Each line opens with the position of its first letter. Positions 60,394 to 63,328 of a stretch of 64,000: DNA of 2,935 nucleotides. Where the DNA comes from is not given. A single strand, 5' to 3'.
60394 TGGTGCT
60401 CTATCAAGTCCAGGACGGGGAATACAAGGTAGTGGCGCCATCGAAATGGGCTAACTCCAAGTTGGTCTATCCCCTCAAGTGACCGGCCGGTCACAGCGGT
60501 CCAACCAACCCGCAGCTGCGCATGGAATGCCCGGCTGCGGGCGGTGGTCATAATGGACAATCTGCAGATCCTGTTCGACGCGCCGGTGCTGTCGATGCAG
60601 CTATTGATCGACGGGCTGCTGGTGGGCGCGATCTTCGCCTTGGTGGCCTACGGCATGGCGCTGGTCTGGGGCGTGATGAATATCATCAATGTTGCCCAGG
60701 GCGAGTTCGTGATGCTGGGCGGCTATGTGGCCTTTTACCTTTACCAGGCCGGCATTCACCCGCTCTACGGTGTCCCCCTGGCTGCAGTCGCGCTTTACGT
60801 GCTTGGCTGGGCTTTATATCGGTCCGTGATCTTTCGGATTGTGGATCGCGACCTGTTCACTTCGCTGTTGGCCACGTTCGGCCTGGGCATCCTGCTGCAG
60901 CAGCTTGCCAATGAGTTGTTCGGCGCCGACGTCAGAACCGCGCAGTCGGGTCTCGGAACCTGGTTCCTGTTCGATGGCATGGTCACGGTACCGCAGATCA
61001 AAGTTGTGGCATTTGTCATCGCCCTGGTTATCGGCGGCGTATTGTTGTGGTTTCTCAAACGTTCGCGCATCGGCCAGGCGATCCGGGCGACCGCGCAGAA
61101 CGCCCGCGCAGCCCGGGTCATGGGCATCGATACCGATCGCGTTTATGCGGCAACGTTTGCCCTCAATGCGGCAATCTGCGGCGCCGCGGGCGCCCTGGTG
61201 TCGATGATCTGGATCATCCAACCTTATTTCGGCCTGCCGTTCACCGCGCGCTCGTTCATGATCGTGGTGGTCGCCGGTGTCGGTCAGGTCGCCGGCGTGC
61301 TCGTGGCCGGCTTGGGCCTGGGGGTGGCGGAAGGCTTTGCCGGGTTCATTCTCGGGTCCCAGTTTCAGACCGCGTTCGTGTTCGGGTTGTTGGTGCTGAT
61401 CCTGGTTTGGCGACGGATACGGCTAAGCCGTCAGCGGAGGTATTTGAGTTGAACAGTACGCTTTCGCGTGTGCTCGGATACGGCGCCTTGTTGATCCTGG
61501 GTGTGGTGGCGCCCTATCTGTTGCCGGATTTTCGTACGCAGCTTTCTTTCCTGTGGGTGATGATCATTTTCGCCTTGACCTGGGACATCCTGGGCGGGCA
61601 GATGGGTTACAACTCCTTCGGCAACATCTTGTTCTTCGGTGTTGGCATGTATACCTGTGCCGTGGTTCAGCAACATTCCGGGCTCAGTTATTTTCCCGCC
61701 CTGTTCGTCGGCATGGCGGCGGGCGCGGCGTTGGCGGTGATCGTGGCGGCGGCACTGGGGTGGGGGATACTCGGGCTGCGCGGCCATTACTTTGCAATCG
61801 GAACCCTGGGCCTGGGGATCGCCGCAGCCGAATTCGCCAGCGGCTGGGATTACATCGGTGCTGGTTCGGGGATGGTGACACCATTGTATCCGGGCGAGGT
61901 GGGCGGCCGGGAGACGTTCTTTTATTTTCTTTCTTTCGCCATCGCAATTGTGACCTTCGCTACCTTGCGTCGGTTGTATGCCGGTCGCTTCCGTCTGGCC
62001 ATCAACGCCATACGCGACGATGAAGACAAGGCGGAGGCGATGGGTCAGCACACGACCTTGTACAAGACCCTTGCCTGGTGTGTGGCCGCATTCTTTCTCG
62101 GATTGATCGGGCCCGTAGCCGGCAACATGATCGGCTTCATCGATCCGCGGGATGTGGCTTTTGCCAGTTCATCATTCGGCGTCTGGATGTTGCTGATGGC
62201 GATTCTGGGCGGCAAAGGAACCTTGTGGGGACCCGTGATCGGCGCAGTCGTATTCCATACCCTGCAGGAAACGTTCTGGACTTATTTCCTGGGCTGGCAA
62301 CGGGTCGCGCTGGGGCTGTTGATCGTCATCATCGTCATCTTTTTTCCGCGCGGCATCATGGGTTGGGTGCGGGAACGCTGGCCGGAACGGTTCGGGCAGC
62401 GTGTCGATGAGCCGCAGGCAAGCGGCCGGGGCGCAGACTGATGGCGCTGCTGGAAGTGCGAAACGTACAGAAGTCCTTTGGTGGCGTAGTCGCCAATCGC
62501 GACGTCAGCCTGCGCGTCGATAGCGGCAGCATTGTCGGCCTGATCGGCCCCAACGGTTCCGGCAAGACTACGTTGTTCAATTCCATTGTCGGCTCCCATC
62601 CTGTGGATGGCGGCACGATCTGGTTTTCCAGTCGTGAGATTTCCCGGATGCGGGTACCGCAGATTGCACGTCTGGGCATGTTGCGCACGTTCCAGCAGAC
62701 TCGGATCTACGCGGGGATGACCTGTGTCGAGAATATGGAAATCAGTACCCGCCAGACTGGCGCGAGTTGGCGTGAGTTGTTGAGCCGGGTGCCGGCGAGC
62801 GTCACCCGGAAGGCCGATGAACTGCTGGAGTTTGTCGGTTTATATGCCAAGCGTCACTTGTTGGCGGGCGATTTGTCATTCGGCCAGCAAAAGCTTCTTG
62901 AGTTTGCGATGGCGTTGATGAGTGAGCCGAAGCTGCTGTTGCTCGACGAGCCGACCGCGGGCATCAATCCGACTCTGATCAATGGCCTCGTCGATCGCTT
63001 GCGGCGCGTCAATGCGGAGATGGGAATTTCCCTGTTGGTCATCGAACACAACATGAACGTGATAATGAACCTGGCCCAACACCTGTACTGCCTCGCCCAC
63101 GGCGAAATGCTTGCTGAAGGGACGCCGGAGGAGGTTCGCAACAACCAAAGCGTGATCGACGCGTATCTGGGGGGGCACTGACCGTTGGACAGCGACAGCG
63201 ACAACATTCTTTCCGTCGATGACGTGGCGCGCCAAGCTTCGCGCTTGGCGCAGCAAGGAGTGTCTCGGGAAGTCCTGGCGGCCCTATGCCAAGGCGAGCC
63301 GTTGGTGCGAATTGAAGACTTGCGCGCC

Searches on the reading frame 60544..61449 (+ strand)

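Call 16: search_protein_families(library=pfam, proteins=[window:60544-61449:+], max_evalue=0.001)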
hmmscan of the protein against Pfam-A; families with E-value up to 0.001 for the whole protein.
window:60544-61449:+ (302 aa): 1 family
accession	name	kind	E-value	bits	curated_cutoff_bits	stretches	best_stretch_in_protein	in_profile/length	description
PF02653.21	BPD_transp_2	-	2.6e-33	115.8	26.8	1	21-287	2-269/269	Branched-chain amino acid transport system / permease component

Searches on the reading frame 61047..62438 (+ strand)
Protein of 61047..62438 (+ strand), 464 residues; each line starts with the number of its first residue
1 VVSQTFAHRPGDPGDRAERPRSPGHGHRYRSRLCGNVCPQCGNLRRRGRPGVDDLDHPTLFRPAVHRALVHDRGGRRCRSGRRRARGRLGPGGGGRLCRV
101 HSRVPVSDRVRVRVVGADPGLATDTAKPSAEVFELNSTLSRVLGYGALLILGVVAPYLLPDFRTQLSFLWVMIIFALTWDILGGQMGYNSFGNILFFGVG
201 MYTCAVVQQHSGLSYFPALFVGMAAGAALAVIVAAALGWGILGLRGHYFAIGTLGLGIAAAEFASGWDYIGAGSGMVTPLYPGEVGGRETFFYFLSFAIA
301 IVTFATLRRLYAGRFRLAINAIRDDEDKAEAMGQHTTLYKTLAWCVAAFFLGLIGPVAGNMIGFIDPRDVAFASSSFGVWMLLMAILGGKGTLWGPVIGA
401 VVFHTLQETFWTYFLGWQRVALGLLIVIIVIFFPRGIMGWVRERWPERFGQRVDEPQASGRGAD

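Call 16: search_protein_families(library=pfam, proteins=[window:61047-62438:+], max_evalue=0.001)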
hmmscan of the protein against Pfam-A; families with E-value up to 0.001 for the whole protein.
window:61047-62438:+ (464 aa): 1 family
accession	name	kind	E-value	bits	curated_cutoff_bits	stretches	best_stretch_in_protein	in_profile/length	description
PF02653.21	BPD_transp_2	-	4.4e-24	85.5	26.8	1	170-429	10-268/269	Branched-chain amino acid transport system / permease component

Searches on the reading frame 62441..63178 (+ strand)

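Call 16: search_protein_families(library=pfam, proteins=[window:62441-63178:+], max_evalue=0.001)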
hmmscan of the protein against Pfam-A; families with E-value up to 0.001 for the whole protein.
window:62441-63178:+ (246 aa): 6 families
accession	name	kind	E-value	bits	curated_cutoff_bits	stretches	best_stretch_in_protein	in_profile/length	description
PF00005.33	ABC_tran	-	1.1e-28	101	25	1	20-173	2-137/137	ABC transporter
PF13304.12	AAA_21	-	2.5e-13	51.2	27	1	138-200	231-295/304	AAA domain, putative AbiEii toxin, Type IV TA system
PF12399.14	BCA_ABC_TP_C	-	2.6e-11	43.3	25.5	1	222-246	1-25/27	Branched-chain amino acid ATP-binding cassette transporter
PF02463.25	SMC_N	-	0.00011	22.2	40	0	30-49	25-44/220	RecF/RecN/SMC N terminal domain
PF13476.12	AAA_23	-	0.00037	21.6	27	1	13-49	10-39/201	AAA domain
PF13401.12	AAA_22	-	0.00054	20.7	27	1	29-199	5-119/130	AAA domain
